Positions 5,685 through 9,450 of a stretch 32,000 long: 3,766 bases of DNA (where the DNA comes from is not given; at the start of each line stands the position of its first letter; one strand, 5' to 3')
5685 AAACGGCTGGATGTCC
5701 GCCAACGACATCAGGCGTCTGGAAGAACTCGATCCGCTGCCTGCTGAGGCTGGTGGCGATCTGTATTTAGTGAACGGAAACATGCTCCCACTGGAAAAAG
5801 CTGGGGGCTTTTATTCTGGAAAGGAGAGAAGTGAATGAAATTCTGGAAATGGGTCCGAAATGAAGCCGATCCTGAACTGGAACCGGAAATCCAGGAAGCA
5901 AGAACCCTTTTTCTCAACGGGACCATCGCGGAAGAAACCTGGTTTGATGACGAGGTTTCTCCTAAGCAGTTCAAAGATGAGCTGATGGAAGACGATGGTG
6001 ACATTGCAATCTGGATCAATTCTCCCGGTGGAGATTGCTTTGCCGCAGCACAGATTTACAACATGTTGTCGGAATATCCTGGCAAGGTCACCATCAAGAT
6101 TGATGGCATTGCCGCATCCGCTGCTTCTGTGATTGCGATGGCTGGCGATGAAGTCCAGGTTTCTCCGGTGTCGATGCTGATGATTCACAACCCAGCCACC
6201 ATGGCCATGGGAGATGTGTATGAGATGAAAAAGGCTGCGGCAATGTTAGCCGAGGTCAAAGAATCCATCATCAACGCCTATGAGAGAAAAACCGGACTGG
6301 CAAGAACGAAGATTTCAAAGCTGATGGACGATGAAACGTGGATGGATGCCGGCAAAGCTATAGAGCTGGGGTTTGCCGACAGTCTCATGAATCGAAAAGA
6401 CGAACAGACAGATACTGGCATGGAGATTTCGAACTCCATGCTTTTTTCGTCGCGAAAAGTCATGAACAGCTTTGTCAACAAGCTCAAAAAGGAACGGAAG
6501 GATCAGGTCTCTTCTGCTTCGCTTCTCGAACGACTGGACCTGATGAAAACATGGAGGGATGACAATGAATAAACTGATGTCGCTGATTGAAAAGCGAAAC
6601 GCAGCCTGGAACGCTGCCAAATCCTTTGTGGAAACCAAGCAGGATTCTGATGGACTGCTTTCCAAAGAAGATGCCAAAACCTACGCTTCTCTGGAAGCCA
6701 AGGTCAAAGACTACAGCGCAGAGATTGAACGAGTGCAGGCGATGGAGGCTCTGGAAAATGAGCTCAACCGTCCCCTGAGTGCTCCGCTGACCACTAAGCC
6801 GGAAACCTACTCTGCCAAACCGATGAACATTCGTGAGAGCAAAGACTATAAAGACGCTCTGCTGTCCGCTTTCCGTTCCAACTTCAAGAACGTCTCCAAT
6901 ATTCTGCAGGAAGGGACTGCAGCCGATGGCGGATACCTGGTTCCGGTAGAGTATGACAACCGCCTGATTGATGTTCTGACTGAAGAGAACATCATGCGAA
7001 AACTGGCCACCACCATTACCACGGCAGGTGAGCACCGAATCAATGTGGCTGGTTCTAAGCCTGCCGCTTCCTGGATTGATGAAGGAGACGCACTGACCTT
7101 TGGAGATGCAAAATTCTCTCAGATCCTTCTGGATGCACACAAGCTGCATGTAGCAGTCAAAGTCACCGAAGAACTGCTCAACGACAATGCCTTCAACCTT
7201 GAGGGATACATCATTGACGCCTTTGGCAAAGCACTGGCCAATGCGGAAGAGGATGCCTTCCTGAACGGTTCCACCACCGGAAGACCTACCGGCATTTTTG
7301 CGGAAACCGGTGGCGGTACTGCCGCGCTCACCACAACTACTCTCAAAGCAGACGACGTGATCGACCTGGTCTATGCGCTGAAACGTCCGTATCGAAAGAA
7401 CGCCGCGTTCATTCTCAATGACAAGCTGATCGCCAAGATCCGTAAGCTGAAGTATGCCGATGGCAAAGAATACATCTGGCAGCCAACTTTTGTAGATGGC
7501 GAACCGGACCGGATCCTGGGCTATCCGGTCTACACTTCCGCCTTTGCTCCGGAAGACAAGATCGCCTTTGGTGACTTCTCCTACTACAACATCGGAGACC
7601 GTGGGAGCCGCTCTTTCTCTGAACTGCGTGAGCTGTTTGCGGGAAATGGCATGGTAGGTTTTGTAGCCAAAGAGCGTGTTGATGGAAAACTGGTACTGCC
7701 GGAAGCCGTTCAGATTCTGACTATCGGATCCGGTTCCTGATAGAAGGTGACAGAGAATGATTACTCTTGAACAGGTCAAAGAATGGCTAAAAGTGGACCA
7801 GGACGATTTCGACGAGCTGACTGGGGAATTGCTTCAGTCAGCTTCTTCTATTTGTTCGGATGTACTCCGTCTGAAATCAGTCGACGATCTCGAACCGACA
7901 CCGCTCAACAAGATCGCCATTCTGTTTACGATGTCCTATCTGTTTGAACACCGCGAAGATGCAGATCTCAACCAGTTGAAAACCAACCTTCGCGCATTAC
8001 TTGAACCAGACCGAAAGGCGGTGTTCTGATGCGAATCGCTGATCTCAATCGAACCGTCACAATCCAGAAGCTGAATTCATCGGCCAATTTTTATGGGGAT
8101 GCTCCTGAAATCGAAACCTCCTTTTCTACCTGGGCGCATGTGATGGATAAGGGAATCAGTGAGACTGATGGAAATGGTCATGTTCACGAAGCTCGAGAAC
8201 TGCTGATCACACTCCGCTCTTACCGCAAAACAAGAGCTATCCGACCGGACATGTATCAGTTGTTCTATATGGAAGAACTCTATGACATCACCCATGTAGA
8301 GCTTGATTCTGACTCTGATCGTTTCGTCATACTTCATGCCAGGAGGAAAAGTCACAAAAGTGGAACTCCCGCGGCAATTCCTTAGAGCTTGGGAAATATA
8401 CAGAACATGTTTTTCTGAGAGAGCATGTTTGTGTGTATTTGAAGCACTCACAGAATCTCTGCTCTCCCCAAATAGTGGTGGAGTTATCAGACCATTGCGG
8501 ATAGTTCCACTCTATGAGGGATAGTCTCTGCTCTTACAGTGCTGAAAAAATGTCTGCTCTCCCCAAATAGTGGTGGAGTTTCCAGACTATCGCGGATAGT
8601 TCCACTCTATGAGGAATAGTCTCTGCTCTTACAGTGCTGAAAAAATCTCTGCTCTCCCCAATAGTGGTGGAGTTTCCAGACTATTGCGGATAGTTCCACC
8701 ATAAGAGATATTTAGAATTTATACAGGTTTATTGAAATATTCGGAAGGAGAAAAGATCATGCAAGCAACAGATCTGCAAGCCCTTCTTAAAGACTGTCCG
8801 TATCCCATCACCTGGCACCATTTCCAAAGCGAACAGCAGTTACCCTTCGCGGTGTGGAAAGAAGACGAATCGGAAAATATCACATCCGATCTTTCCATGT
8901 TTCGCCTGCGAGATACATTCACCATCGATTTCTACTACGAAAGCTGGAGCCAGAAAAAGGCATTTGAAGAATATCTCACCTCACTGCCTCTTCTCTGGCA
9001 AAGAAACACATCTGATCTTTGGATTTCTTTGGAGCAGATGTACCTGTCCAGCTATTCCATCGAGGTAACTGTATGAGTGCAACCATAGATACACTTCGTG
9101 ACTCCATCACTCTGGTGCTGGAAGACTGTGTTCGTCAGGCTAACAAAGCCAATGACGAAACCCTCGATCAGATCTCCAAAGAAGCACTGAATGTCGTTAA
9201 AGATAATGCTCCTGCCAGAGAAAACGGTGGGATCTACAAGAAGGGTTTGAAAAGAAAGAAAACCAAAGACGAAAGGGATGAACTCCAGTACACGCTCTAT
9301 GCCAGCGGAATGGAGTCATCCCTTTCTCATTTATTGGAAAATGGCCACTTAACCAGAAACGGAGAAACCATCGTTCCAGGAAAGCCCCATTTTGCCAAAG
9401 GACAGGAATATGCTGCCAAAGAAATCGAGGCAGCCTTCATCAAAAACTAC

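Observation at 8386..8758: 95-bp tandem repeat array (2.6 copies) in an unusually long non-coding gap inside the head-tail joining genes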

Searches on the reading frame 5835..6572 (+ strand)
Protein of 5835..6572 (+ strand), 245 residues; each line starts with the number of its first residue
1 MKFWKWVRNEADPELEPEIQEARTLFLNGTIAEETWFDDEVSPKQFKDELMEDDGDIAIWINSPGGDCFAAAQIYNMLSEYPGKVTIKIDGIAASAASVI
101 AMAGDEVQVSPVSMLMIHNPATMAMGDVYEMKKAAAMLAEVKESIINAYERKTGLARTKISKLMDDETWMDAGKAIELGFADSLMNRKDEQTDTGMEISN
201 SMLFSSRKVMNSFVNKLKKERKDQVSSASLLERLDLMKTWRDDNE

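Call 8: search_protein_families(library=phrogs, proteins=[window:5835-6572:+], max_evalue=0.001)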
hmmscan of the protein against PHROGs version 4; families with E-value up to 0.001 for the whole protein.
window:5835-6572:+ (245 aa): 13 families
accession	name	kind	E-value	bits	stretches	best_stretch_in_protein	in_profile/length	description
phrog_94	-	head and packaging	1.7e-89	303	1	22-239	80-325/622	head maturation protease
phrog_2976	-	head and packaging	2.5e-53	183.2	1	2-236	6-238/394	head maturation protease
phrog_1684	-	head and packaging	2.8e-50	172.4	1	21-194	39-211/284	head maturation protease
phrog_133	-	head and packaging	1.1e-48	167.4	1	40-199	32-189/668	head maturation protease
phrog_3348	-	unknown function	7.9e-46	158.1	1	44-189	54-202/386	-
phrog_53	-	head and packaging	3e-36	126.7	1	45-216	107-310/583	head maturation protease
phrog_1827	-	other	5.4e-21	75.9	1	19-172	21-170/202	ATP-dependent protease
phrog_23753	-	head and packaging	1.4e-15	58.7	1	49-197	36-187/298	head maturation protease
phrog_33547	-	unknown function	7.5e-12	45.9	1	55-182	30-156/357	-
phrog_13984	-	unknown function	5.3e-11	43.7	1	41-111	45-117/123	-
phrog_5410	-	other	9e-10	39.2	1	52-171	53-172/323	ATP-dependent protease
phrog_20705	-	head and packaging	2.9e-08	33.5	1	61-206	217-367/690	virion structural protein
phrog_11747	-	unknown function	3.4e-05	24.2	1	53-115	61-124/290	-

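Call 9: search_protein_families(library=pfam, proteins=[window:5835-6572:+], max_evalue=0.001)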
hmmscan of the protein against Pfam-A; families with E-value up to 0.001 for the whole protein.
window:5835-6572:+ (245 aa): 3 families
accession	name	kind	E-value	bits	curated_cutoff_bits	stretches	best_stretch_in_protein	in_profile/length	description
PF00574.28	CLP_protease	-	1.3e-32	113.6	20.2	1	21-187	15-181/182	Clp protease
PF01972.22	SDH_protease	-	3.5e-07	30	31.3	1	53-125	90-162/286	ClpP-like SDH-type serine proteinase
PF25145.1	NfeD1b_N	-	0.00016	21.8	40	1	57-164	34-139/189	NfeD1b, N-terminal domain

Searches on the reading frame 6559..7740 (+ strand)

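Call 8: search_protein_families(library=phrogs, proteins=[window:6559-7740:+], max_evalue=0.001)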
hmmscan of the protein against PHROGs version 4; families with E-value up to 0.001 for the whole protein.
window:6559-7740:+ (393 aa): 5 families
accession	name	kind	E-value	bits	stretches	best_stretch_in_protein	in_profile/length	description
phrog_10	-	head and packaging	2e-104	352.1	1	1-390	260-636/752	major head protein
phrog_617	-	head and packaging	3.4e-36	126.3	1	66-352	277-580/626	major head protein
phrog_17162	-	unknown function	1.9e-32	112.4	1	314-389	2-82/85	-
phrog_15928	-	head and packaging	5.7e-26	92.6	1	206-390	1-180/185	major head protein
phrog_1623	-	head and packaging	1e-07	32.6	1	119-336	17-251/305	virion structural protein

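Call 9: search_protein_families(library=pfam, proteins=[window:6559-7740:+], max_evalue=0.001)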
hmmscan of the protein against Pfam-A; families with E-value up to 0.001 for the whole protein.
window:6559-7740:+ (393 aa): 1 family
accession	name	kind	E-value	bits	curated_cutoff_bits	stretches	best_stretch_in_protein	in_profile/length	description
PF05065.19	Phage_capsid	-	5e-69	233.2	24.2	1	124-388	1-279/280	Phage capsid family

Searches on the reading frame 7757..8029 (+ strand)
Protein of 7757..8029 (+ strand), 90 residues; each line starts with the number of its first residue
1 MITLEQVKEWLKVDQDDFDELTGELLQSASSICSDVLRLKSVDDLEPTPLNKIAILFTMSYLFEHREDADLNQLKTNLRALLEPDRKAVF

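Call 8: search_protein_families(library=phrogs, proteins=[window:7757-8029:+], max_evalue=0.001)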
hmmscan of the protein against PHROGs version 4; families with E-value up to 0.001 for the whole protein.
window:7757-8029:+ (90 aa): 2 families
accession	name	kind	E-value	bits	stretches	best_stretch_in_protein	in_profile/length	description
phrog_40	-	connector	6.3e-17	62.7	1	1-87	41-132/201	head-tail adaptor Ad1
phrog_442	-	connector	0.00056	20.3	0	1-35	87-121/270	head-tail adaptor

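Call 9: search_protein_families(library=pfam, proteins=[window:7757-8029:+], max_evalue=0.001)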
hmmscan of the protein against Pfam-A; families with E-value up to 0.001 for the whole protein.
window:7757-8029:+ (90 aa): 1 family
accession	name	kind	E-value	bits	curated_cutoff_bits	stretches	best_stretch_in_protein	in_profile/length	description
PF05135.19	Phage_connect_1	-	1.4e-05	25.9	21.2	1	1-68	1-72/101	Phage gp6-like head-tail connector protein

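Call 71: find_encoding_contigs(protein=window:7757-8029:+, flank=1500, max_places=10)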
Protein window:7757-8029:+ (90 aa): 4 contigs read that carry it; 3 places shown.
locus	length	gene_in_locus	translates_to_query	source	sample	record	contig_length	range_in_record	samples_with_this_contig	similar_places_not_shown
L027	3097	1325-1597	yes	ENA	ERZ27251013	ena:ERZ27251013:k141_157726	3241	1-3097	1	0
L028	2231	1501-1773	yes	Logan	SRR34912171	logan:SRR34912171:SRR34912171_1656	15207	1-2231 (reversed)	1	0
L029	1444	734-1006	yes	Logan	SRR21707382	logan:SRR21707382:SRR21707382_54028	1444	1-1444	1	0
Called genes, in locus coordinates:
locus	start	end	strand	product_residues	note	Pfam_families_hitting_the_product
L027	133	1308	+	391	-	PF05065:Phage_capsid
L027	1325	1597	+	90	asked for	PF05135:Phage_connect_1 (weak)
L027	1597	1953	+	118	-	PF05521:Phage_HCP (weak)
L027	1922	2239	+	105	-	-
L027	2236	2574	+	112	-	-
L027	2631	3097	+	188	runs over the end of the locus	-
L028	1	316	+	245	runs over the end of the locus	PF00574:CLP_protease, PF01972:SDH_protease (weak)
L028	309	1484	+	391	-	PF05065:Phage_capsid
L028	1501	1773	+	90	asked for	PF05135:Phage_connect_1 (weak)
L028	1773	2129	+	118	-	PF05521:Phage_HCP (weak)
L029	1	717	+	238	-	?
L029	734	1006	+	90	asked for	PF05135:Phage_connect_1 (weak)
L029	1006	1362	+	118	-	PF05521:Phage_HCP (weak)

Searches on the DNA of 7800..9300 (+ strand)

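Call 4: search_rna_families(source=window, start=7800, end=9300, threshold=evalue, max_evalue=10, show_alignments=3)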
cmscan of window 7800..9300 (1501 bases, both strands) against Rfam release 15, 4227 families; matches with E-value up to 10: 2.
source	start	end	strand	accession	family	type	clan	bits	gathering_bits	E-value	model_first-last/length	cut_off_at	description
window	8394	8440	+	RF04176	mir-3149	Gene; miRNA;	-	17.4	100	5.6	1-83/83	no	mir-3149 microRNA precursor family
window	9185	9258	+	RF01962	RMST_1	Gene; lncRNA;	-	14.4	40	2.2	1-61/61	no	Rhabdomyosarcoma 2 associated transcript conserved region 1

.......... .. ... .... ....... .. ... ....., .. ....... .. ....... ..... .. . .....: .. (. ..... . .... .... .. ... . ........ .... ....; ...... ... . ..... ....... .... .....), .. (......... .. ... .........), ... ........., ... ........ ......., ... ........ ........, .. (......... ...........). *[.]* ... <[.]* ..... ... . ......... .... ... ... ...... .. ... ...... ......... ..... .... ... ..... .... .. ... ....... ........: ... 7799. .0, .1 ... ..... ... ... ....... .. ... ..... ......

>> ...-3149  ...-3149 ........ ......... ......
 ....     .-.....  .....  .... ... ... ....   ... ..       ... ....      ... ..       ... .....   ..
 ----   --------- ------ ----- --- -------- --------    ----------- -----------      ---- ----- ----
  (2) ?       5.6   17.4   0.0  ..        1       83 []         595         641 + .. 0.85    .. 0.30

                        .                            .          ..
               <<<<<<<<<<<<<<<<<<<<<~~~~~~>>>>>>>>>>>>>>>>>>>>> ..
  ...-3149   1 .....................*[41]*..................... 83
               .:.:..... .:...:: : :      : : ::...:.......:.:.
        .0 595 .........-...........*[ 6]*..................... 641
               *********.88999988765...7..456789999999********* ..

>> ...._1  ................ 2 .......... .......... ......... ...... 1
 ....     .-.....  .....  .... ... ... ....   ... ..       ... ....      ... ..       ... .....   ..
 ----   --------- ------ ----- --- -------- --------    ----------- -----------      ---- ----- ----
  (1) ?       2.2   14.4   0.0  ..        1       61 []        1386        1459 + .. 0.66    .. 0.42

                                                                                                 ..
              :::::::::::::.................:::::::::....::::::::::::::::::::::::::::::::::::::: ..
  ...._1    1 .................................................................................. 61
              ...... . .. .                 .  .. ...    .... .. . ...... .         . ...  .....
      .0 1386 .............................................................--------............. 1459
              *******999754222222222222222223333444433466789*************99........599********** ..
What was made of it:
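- On Known structured RNA families (Rfam 15: riboswitches, ribozymes, group I/II introns, sRNAs): In 7800-9300 only chance-level hits appeared, at E 2.2 and 5.6 (call 4).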

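Call 5: search_dna_similar(query=window:8386-8758:+, collection=phages, mode=distant, max_rows=40)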
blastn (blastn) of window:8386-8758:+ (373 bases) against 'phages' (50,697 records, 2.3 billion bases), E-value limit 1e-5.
No match.
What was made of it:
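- Tried and rejected: Similar DNA in deposited phages. blastn in 'distant' mode found no match (call 5).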

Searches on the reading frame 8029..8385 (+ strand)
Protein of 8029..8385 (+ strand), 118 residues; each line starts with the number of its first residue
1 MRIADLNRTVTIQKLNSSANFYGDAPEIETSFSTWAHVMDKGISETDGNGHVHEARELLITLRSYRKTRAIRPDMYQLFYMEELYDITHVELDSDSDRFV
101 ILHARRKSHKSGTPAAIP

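Call 8: search_protein_families(library=phrogs, proteins=[window:8029-8385:+], max_evalue=0.001)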
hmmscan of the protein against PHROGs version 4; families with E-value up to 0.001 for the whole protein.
window:8029-8385:+ (118 aa): 1 family
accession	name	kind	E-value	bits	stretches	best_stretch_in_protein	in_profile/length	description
phrog_25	-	connector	9.3e-11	43.2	1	1-109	36-141/286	head closure Hc1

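Call 9: search_protein_families(library=pfam, proteins=[window:8029-8385:+], max_evalue=0.001)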
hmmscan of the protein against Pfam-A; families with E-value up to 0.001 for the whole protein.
window:8029-8385:+ (118 aa): 1 family
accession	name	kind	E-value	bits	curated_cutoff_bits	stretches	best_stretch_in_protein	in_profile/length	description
PF05521.18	Phage_HCP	-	3.4e-07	31.2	25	1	1-105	1-104/106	Phage head completion protein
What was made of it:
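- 8029..8385 (+): Head-closure gene Hc1 (118 aa). Its last ~11 codons (about 8351-8385, tail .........*) are encoded by the insert and replace the ancestral tail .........*. phrog_25 and PF05521 (calls 8, 9).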

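Call 12: find_related_loci(query=window:8029-8385:+, collection=viral_contigs, flank=4000)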
Query window:8029-8385:+ (118 aa) in viral_contigs; peptide patterns used: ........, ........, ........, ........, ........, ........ (x = any residue, [..] = any of these).
9 stretches matched a pattern, but none encodes a relative of the query by tblastn (E <= 1e-3).

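Call 14: find_encoding_contigs(protein=window:8029-8385:+, flank=3000, max_places=10)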
Protein window:8029-8385:+ (118 aa): 2 contigs read that carry it; 2 places shown.
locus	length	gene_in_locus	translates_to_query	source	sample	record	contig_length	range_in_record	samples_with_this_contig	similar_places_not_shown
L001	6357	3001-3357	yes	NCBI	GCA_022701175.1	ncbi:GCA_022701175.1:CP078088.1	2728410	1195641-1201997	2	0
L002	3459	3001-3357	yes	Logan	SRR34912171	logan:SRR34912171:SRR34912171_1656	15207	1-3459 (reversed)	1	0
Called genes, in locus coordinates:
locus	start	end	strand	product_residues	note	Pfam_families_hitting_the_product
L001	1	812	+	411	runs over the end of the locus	PF04860:Phage_portal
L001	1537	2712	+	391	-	PF05065:Phage_capsid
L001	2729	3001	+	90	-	PF05135:Phage_connect_1 (weak)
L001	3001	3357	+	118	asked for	PF05521:Phage_HCP (weak)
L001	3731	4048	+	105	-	-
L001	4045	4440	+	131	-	-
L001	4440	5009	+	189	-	-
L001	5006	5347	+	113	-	-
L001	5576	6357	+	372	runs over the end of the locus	PF10145:PhageMin_Tail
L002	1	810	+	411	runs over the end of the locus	PF04860:Phage_portal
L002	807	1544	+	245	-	PF00574:CLP_protease, PF01972:SDH_protease (weak)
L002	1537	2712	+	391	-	PF05065:Phage_capsid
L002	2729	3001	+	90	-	PF05135:Phage_connect_1 (weak)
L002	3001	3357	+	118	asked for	PF05521:Phage_HCP (weak)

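Call 39: find_homologous_proteins(query=window:8029-8385:+, max_evalue=0.00001)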
Query window:8029-8385:+ (118 aa): 7 proteins with E <= 0.00001 among 7 candidates.
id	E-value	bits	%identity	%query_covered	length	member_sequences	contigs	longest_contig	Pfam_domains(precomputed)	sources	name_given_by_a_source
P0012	2.2e-62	226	89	98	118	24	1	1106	PF05521.19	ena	-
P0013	2.0e-60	219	85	98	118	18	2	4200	PF05521.19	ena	-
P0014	1.5e-57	210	83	98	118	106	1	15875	PF05521.19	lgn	-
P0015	1.8e-56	207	85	94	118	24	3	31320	PF05521.19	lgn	-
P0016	1.9e-56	207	81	98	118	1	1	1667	-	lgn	-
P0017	2.4e-52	193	76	100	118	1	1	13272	PF05521.19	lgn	-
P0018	1.0e-46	175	87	79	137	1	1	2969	-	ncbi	-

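Call 54: search_protein_families(library=padloc, proteins=[window:8029-8385:+], max_evalue=0.01)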
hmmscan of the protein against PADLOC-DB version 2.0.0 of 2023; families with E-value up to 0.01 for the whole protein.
window:8029-8385:+ (118 aa): 0 families
